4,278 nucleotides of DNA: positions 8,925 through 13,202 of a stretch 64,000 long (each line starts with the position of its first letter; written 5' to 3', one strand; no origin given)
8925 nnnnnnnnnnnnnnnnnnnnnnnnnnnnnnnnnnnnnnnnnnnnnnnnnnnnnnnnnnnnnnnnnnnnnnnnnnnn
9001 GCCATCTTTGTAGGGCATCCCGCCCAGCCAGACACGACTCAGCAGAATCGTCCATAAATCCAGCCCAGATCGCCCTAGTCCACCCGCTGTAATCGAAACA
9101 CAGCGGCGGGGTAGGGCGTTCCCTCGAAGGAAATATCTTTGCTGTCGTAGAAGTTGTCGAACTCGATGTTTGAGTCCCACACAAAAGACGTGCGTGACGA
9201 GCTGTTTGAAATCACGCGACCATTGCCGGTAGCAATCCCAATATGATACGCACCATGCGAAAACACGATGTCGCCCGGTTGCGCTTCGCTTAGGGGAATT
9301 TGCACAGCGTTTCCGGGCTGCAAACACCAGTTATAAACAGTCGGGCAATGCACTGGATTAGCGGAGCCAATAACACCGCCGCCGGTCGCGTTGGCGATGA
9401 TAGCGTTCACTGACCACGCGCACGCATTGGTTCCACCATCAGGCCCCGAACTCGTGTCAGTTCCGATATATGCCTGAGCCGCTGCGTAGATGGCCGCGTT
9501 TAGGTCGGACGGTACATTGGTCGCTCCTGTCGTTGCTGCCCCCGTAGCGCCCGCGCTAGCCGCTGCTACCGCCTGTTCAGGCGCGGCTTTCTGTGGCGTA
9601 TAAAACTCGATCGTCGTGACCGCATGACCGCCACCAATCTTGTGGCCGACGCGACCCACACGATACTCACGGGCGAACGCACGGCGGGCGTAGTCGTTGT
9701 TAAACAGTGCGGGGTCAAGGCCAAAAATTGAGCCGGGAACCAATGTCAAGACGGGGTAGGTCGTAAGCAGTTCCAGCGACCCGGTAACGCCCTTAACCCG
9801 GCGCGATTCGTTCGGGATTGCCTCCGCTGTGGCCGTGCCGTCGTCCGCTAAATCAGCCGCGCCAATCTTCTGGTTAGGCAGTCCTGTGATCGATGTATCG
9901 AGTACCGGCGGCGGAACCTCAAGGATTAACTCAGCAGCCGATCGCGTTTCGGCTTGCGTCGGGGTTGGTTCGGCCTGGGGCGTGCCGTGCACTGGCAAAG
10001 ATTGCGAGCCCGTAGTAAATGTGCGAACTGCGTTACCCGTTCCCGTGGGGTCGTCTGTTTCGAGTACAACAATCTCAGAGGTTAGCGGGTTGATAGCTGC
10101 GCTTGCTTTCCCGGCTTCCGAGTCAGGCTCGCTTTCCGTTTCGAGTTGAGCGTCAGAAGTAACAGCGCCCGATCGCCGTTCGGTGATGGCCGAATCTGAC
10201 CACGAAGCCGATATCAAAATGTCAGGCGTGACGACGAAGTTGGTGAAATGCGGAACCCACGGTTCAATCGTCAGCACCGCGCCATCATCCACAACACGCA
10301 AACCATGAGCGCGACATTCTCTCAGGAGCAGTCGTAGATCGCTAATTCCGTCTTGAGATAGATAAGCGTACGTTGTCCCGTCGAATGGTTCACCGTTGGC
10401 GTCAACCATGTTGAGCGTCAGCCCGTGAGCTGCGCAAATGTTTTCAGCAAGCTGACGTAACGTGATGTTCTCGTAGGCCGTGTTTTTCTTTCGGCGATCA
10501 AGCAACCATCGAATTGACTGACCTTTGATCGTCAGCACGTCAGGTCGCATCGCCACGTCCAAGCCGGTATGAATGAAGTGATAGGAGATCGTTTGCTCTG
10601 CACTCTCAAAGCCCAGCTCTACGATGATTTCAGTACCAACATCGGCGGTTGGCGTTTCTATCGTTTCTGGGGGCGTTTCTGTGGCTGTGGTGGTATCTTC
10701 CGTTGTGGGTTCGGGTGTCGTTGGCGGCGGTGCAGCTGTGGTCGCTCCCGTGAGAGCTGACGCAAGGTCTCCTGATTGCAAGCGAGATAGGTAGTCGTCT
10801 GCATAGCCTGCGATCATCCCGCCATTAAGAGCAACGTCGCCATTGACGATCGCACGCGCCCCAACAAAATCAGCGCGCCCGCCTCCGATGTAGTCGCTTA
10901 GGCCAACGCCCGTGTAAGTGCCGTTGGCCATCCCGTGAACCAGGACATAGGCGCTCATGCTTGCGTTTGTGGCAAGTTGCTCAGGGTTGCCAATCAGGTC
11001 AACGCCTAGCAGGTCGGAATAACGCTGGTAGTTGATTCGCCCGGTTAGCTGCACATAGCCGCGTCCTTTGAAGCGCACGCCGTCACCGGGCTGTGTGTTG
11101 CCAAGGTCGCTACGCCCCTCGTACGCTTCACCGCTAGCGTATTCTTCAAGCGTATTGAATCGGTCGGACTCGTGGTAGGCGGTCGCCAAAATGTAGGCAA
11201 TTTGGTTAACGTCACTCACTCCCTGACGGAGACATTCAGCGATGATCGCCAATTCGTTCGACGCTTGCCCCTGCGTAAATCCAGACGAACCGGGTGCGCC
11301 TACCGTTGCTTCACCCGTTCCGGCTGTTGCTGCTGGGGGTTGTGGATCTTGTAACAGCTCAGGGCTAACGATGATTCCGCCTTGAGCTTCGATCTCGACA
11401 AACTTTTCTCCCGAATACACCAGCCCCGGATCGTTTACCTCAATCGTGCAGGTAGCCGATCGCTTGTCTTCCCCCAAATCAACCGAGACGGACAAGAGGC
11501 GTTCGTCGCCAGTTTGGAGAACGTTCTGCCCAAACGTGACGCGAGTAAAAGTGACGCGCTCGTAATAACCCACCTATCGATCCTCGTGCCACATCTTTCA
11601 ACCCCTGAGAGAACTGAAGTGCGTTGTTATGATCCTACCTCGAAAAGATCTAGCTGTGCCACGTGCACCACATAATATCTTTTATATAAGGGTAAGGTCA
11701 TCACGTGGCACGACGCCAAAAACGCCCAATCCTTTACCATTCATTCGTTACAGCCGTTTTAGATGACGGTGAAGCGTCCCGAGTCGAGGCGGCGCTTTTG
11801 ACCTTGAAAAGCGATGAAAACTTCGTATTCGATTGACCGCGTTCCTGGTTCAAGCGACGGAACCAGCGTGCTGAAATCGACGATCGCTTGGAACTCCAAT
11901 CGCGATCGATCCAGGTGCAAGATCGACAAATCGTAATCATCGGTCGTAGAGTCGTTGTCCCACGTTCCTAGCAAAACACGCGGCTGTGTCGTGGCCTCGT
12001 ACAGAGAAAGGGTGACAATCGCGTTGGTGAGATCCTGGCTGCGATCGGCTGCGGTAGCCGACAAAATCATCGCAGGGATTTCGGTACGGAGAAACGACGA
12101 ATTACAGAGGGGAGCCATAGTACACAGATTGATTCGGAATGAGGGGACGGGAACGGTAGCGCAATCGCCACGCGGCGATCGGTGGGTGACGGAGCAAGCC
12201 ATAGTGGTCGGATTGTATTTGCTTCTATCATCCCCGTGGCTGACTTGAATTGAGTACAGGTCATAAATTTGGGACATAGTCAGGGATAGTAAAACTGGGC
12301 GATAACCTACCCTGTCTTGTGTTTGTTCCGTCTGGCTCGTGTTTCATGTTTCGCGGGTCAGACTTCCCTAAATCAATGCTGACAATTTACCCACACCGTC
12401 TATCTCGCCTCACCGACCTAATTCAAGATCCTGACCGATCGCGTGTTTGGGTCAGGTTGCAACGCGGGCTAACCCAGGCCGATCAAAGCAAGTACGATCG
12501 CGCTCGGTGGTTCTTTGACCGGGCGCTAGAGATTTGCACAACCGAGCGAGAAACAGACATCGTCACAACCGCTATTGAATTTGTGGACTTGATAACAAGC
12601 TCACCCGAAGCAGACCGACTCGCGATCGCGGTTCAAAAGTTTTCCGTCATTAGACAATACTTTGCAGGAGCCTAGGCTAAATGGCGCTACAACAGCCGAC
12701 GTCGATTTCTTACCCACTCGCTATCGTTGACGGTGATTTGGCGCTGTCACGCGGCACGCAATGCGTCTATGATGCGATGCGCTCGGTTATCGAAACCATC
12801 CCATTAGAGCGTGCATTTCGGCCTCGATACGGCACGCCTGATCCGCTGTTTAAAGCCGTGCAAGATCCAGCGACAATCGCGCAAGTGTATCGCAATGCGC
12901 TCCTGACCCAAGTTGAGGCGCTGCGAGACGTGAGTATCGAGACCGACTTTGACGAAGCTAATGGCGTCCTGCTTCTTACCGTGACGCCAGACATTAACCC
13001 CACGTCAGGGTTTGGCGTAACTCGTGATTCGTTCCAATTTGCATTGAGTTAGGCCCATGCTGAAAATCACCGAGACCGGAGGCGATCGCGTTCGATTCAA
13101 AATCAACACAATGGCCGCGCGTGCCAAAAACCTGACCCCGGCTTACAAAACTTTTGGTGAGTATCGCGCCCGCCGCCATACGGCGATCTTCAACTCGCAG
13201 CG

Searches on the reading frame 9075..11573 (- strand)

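Call 9: search_protein_families(library=phrogs, proteins=[window:9075-11573:-])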
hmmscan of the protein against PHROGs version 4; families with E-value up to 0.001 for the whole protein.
window:9075-11573:- (832 aa): 11 families
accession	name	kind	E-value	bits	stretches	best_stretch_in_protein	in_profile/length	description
phrog_181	-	lysis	1.1e-31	111.6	1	110-295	355-561/769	endolysin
phrog_9506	-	lysis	4.6e-21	76.8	1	116-187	33-108/330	endolysin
phrog_29753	-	unknown function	6.7e-19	69.2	1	123-263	244-372/374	-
phrog_7930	-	other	1.9e-18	66.9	1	312-527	427-627/896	lipoprotein precursor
phrog_34417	-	unknown function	1.1e-15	58.7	1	114-200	35-124/326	-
phrog_26317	-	unknown function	1e-14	55.5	1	149-220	12-85/119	-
phrog_1519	-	lysis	1.5e-14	55.1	1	99-199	211-314/502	endolysin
phrog_52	-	tail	3.3e-10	40.5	1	343-425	274-353/677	tail protein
phrog_14712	-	moron, auxiliary metabolic gene and host takeover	7.9e-10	39.4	1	117-188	36-113/322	chitinase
phrog_317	-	lysis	3.2e-09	37.5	1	106-186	217-278/492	endolysin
phrog_3201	-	tail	8.2e-05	21.4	0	157-300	2103-2245/2408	tail fiber protein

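Call 10: search_protein_families(library=pfam, proteins=[window:9075-11573:-])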
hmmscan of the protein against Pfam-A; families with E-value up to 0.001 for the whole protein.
window:9075-11573:- (832 aa): 1 family
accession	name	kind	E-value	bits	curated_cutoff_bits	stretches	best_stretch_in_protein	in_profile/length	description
PF00182.24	Glyco_hydro_19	-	0.00014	22.2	25.5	1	147-207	88-146/232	Chitinase class I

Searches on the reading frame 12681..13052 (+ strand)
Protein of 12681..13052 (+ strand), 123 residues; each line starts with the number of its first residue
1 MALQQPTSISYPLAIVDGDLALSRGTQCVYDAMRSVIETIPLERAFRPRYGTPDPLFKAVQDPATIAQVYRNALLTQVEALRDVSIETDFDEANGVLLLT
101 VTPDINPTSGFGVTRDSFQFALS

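Call 101: search_protein_families(library=pfam, max_evalue=0.01, proteins=[window:12681-13052:+])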
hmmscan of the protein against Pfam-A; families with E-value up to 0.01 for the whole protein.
window:12681-13052:+ (123 aa): 1 family
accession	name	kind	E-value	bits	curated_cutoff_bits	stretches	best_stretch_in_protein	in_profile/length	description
PF04965.19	GPW_gp25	-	0.0084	16.3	27.2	0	25-102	3-88/96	Baseplate wedge protein gp25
